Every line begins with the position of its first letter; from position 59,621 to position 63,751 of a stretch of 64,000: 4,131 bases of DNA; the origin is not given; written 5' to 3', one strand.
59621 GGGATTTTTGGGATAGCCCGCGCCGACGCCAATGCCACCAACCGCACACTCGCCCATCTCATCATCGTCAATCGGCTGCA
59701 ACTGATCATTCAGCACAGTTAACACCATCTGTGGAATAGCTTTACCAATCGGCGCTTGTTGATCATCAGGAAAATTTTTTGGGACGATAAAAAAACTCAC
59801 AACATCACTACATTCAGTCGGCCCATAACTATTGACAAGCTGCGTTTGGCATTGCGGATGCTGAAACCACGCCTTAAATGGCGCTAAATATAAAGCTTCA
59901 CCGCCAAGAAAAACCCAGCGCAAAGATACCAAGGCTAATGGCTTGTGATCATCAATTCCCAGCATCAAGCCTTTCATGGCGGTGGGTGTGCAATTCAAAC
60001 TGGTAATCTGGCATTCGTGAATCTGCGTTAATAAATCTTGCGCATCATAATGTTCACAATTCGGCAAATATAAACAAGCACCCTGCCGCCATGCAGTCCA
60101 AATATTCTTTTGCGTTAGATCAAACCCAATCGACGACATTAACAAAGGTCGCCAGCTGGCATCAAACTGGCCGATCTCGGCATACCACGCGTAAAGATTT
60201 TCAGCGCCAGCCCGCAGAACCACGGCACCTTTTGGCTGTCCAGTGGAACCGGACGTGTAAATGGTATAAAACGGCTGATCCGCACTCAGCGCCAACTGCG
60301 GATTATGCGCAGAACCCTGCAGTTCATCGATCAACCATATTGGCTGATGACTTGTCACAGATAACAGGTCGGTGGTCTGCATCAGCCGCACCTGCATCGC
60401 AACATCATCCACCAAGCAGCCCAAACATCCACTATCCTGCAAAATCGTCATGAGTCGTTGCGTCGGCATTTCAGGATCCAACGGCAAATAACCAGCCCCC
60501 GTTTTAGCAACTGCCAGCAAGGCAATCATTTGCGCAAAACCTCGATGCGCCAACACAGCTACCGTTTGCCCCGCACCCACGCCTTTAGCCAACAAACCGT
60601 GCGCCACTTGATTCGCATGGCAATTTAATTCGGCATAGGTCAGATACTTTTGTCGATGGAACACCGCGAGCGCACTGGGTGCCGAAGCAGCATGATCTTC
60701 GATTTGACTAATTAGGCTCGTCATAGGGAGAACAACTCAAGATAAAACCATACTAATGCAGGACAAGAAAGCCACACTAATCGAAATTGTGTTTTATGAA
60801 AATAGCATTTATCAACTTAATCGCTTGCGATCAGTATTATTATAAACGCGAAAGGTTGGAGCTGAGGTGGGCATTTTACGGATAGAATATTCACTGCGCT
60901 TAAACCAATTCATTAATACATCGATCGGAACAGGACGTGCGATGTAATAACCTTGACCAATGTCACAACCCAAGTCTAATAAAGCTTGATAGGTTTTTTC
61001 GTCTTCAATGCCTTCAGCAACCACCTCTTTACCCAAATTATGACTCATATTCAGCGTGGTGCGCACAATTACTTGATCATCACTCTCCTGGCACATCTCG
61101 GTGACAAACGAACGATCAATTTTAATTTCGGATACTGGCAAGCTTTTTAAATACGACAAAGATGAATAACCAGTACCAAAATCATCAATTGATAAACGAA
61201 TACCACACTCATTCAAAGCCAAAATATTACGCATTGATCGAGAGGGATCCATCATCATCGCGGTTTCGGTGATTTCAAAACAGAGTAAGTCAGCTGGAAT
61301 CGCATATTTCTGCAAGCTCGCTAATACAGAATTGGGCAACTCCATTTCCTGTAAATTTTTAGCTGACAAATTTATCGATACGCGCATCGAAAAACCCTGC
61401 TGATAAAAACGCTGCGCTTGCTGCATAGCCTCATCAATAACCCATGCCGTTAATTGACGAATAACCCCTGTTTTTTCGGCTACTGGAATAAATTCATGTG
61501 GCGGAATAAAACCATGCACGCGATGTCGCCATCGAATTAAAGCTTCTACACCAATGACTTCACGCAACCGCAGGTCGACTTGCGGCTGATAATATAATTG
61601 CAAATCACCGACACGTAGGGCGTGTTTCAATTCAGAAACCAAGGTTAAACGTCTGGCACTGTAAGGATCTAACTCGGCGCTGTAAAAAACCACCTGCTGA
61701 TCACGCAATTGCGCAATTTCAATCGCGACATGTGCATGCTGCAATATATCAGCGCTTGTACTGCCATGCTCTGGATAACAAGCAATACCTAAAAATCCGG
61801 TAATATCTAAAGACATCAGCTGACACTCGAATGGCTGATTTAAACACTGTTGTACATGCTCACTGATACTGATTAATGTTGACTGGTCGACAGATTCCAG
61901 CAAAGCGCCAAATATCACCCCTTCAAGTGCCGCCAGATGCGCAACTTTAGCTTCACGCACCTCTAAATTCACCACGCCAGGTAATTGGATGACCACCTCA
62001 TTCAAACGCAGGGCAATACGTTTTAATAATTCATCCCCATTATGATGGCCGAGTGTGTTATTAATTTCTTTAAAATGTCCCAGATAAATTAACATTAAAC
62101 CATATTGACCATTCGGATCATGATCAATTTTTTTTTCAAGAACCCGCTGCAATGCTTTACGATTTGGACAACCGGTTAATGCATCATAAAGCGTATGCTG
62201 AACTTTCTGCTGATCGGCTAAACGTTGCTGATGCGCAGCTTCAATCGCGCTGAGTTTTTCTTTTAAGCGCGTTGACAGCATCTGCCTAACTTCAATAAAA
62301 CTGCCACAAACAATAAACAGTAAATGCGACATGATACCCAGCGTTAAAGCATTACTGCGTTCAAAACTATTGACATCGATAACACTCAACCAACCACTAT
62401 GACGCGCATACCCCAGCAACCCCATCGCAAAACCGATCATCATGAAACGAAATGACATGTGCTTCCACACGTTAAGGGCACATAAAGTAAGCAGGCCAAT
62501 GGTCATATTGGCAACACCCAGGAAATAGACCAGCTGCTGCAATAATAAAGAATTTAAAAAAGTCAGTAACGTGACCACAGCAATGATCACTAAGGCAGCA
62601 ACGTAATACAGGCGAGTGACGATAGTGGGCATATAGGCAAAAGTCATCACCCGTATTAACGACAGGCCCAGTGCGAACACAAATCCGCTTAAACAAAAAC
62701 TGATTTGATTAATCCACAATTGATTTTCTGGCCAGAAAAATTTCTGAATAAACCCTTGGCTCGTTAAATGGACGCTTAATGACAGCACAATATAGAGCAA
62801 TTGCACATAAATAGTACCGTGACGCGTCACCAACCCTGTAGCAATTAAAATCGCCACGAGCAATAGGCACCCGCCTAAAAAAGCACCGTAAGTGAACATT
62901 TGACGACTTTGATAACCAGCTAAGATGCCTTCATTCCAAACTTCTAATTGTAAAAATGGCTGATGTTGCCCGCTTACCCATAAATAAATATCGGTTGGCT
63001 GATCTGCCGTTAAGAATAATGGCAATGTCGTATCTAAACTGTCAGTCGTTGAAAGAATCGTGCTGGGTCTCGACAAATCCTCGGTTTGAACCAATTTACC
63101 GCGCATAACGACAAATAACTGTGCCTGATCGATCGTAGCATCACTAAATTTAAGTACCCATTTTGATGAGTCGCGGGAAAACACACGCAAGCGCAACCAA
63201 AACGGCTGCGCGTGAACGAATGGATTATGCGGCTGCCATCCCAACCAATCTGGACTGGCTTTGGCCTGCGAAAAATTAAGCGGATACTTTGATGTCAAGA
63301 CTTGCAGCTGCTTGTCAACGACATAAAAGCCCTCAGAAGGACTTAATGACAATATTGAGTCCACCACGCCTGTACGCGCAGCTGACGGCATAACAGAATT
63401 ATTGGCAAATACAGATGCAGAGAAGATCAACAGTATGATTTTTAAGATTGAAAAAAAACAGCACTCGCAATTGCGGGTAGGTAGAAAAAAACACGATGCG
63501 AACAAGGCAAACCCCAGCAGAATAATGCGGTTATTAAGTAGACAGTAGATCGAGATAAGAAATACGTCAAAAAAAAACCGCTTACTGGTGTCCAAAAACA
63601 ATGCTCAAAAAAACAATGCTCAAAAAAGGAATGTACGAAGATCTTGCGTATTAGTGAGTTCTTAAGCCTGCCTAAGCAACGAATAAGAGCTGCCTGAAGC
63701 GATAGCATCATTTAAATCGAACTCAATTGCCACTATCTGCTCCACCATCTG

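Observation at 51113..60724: Single-protein NRPS-PKS A-T-KS-AT-T-AMT-C-A(Gly)-T with no release domain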

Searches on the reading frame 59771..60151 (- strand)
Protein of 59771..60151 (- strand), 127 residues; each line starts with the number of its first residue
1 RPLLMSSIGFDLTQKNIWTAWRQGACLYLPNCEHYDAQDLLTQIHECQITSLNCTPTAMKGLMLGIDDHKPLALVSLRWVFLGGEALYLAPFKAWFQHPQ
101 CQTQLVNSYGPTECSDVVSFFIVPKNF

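Call 71: find_related_loci(query=A1, collection=genome_contigs, flank=10000)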
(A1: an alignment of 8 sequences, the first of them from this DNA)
Query A1 (127 aa) in genome_contigs; peptide patterns used: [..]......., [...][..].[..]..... (x = any residue, [..] = any of these).
600 stretches matched a pattern (row limit reached: there are more); 402 encode a relative of the query (tblastn E <= 1e-3); the best 80 are kept; 79 distinct loci.
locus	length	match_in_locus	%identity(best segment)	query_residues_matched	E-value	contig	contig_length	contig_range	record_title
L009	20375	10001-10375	45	1-125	1e-34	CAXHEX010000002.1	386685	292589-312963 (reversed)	MAG TPA_asm: uncultured Ketobacter sp. isolate SRR12480122_binner12_Refined_15 genome assembly, contig: ERZ4874374.2, wh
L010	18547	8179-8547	40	1-123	7e-32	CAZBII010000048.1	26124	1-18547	MAG TPA_asm: uncultured Moraxellaceae bacterium isolate SRP220891_co4_136 genome assembly, contig: NODE_3067_length_2612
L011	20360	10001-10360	46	1-123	8e-32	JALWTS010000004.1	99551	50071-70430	MAG: Gammaproteobacteria bacterium isolate M2_metabat2_scaf2bin.212 M2_NODE_112_length_99551_cov_4.562158, whole genome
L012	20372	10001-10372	41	1-125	2e-30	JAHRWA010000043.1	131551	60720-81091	MAG: Pseudomonadales bacterium isolate DC_out160 k91_2611962, whole genome shotgun sequence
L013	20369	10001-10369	41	1-123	9e-31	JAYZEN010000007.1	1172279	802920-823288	MAG: Pseudomonadota bacterium isolate XB_MAG143 DB_MAG143_0007, whole genome shotgun sequence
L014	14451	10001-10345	49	1-117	1e-30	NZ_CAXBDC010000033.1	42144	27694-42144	MAG: uncultured Nisaea sp. isolate ERR2762136_concoct_219 ERZ3421823.936, whole genome shotgun sequence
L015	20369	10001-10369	41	1-123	2e-30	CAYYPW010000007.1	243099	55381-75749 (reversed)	MAG TPA_asm: uncultured Moraxellaceae bacterium isolate SRP302895_co1_392 genome assembly, contig: NODE_79_length_243099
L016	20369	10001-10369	46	3-125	4e-30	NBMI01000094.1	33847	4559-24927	MAG: Candidatus Parabeggiatoa sp. nov. 2 isolate 4572_84 ex4572_84_scaffold_2574, whole genome shotgun sequence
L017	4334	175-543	46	1-123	3e-30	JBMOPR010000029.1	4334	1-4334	MAG: Pseudomonadota bacterium isolate Betzabe_MAG133 MAG133_29, whole genome shotgun sequence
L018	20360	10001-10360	45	1-121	3e-30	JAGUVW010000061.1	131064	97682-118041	MAG: Pseudomonadales bacterium isolate DeMMO5_2 c_000000005059, whole genome shotgun sequence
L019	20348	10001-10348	45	3-126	1e-29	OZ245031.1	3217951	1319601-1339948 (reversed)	MAG: Pseudomonadales bacterium isolate d3d62a4d-8f7f-4394-ab59-5430843f1424 genome assembly, chromosome: 1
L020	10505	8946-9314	40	1-125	2e-29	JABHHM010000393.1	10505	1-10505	MAG: Methylococcales bacterium isolate SI037_bin4 k141_1275924, whole genome shotgun sequence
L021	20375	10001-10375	40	1-125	8e-29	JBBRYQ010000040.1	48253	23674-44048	MAG: Verrucomicrobiales bacterium isolate La5_metabat2.128 La5_metabat2.128_K_2342841_L_48253_cov_15.0655, whole genome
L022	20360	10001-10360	41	1-120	7e-29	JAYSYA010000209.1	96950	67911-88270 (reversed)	MAG: Akkermansiaceae bacterium isolate GFS_13349 GFS_13349_208, whole genome shotgun sequence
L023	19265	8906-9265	42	1-120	1e-28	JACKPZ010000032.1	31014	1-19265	MAG: Akkermansiaceae bacterium isolate HK-STAS-VERR-7 HK-STAS-VERR-7_32, whole genome shotgun sequence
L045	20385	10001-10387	40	1-127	2e-26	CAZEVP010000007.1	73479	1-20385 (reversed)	MAG TPA_asm: uncultured Verrucomicrobiaceae bacterium isolate SRP344714_co1_108 genome assembly, contig: NODE_799_length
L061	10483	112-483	35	3-126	8e-24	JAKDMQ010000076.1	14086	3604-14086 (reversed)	MAG: Nitrococcus sp. isolate 48_S62 48_S62_NODE_234_length_14086_cov_6.954529, whole genome shotgun sequence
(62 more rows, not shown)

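Call 77: search_protein_families(library=pfam, proteins=[L045:19417-20328:+, L045:8260-9345:+, L045:6843-8183:-, L045:6716-7825:+, L045:4221-5435:+, L045:2421-4208:+, L045:16-1713:+, L045:1821-3011:-, L061:9150-10145:+], max_evalue=0.0001)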
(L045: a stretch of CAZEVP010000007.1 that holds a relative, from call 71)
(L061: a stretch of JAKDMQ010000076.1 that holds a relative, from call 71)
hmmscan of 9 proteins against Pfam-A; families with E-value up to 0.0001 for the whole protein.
L045:19417-20328:+ (303 aa): 1 family
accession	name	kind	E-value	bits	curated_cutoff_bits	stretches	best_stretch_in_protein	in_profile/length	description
PF02517.21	Rce1-like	-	2.4e-07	31.4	22.4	1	145-237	11-90/93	Type II CAAX prenyl endopeptidase Rce1-like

L045:8260-9345:+ (361 aa): 3 families
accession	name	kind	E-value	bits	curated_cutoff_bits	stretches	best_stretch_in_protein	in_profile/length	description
PF13649.12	Methyltransf_25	-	5e-07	30.8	27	1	199-287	1-90/97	Methyltransferase domain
PF13489.12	Methyltransf_23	-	1.5e-05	25.2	27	1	187-287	13-105/164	Methyltransferase domain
PF08241.18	Methyltransf_11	-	6.6e-05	23.9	21.2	0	201-290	2-91/95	Methyltransferase domain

L045:6843-8183:- (446 aa): 0 families

L045:6716-7825:+ (369 aa): 0 families

L045:4221-5435:+ (404 aa): 0 families

L045:2421-4208:+ (595 aa): 10 families
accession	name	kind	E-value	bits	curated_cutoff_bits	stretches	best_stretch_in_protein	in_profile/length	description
PF01370.27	Epimerase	-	1.5e-59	201.8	20.9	1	259-517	1-240/240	NAD dependent epimerase/dehydratase family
PF16363.11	GDP_Man_Dehyd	-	1.7e-59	202.4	27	1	260-579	1-331/332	GDP-mannose 4,6 dehydratase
PF01073.25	3Beta_HSD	-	6.4e-17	61.9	22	1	260-414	1-156/280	3-beta hydroxysteroid dehydrogenase/isomerase family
PF02719.21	Polysacc_synt_2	-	7.5e-17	61.9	20.2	1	259-439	1-175/293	Polysaccharide biosynthesis protein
PF04321.23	RmlD_sub_bind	-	3.7e-12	46.3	27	1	257-419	1-140/287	RmlD substrate binding domain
PF08659.16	KR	-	4e-09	37.1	22.6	1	259-387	3-144/180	KR domain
PF00106.31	adh_short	-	1.4e-07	31.6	26.6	1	259-359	3-111/195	short chain dehydrogenase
PF13460.12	NAD_binding_10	-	1.3e-06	28.8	27.2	1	263-417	1-133/184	NAD(P)H-binding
PF05368.20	NmrA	-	3.1e-06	27.4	27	0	257-380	3-107/298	NmrA-like family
PF07993.18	NAD_binding_4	-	6.3e-06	26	20.1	0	262-424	2-198/258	Male sterility protein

L045:16-1713:+ (565 aa): 0 families

L045:1821-3011:- (396 aa): 4 families
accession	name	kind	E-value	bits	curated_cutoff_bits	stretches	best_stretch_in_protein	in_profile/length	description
PF05958.17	tRNA_U5-meth_tr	-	6.7e-155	515.9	23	1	45-396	2-357/357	tRNA (Uracil-5-)-methyltransferase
PF13649.12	Methyltransf_25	-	1.1e-06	29.7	27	1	245-301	2-59/97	Methyltransferase domain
PF13847.12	Methyltransf_31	-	8.7e-06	25.9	27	1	244-301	7-67/145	Methyltransferase domain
PF09445.16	Methyltransf_15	-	2.9e-05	24.1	22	1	244-335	4-84/165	RNA cap guanine-N2 methyltransferase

L061:9150-10145:+ (331 aa): 5 families
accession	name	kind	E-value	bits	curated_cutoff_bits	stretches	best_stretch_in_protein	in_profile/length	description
PF13649.12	Methyltransf_25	-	1.7e-11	45.1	27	1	170-261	3-92/97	Methyltransferase domain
PF13489.12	Methyltransf_23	-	1.9e-07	31.4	27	1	151-318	9-152/164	Methyltransferase domain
PF08242.18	Methyltransf_12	-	4.9e-07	30.8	30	1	170-254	2-85/98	Methyltransferase domain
PF08241.18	Methyltransf_11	-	1.6e-05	25.9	21.2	1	170-260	2-85/95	Methyltransferase domain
PF13847.12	Methyltransf_31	-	8.3e-05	22.7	27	0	166-229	5-69/145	Methyltransferase domain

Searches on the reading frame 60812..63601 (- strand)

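Call 6: search_protein_families(library=pfam, proteins=[window:60812-63601:-], max_evalue=0.001)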
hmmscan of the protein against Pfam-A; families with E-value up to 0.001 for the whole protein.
window:60812-63601:- (929 aa): 4 families
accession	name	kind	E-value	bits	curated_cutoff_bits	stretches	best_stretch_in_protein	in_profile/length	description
PF00563.25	EAL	-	1.9e-73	247.1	31.3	1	657-890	3-236/236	EAL domain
PF00990.26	GGDEF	-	3.1e-22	79.5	23.8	1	471-631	2-155/161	Diguanylate cyclase, GGDEF domain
PF07695.17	7TMR-DISM_7TM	-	7.8e-08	32.9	29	1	235-430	2-198/205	7TM diverse intracellular signalling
PF07696.17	7TMR-DISMED2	-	5e-06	27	22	1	118-222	26-135/136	7TMR-DISM extracellular 2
